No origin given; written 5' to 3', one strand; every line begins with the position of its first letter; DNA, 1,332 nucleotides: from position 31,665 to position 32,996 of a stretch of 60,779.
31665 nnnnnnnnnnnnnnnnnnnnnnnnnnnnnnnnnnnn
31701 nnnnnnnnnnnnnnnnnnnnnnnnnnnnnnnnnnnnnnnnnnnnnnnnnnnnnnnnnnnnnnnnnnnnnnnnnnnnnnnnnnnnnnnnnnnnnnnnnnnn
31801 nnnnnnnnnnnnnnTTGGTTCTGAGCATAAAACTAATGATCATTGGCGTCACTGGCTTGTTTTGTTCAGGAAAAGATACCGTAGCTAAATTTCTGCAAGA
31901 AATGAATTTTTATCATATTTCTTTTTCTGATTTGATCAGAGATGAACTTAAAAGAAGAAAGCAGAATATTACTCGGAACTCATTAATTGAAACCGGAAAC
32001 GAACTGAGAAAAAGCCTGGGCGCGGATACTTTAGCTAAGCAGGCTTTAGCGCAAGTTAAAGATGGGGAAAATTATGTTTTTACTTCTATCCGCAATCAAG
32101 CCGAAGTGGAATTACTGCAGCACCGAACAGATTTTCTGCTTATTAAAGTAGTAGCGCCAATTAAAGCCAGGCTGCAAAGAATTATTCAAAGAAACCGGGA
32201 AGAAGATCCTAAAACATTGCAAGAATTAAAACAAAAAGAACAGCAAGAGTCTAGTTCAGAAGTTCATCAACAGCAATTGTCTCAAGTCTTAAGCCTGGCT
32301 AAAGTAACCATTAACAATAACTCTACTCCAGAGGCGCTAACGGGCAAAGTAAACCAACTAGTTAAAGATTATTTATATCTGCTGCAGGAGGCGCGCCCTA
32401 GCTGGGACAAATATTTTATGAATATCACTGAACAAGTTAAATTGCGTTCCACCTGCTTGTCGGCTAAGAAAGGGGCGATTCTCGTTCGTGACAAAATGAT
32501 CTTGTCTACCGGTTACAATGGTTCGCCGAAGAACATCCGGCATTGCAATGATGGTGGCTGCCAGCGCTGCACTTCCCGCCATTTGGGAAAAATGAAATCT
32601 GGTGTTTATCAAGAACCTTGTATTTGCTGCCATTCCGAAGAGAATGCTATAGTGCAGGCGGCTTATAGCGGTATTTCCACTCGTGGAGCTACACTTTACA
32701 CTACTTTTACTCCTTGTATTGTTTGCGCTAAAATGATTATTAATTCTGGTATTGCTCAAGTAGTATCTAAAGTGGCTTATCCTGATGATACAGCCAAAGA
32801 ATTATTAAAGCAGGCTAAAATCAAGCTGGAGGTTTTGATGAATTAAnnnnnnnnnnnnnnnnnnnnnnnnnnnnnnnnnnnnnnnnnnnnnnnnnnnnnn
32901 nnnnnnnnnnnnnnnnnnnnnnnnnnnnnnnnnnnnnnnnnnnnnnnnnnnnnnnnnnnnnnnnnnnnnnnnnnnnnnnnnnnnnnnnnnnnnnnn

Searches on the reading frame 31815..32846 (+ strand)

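Call 33: search_protein_families(library=pfam, proteins=[window:31815-32846:+], max_evalue=0.01)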
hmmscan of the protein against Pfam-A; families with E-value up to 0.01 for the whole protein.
window:31815-32846:+ (343 aa): 9 families
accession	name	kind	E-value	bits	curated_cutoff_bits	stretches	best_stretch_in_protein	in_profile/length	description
PF00383.29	dCMP_cyt_deam_1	-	1.6e-19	70.1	25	1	196-317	2-99/102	Cytidine and deoxycytidylate deaminase zinc-binding region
PF14437.12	MafB19-deam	-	1.1e-15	58.3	27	1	196-335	2-117/142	MafB19-like deaminase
PF13207.12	AAA_17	-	6.7e-10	39.8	27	1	14-139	2-136/136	AAA domain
PF13238.12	AAA_18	-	5.8e-09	36.9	29.4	1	10-134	1-119/128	AAA domain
PF14439.12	Bd3614-deam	-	0.0005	20.5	38.5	1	273-334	36-100/113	Bd3614-like deaminase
PF00406.28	ADK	-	0.00096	19.7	26.8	1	13-137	2-130/151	Adenylate kinase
PF08433.16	KTI12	-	0.0017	18.3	22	1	9-141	3-136/271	Chromatin associated protein KTI12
PF13671.12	AAA_33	-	0.0027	18.4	27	1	12-144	4-137/143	AAA domain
PF01121.26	CoaE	-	0.0069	16.5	27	0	8-63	1-55/180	Dephospho-CoA kinase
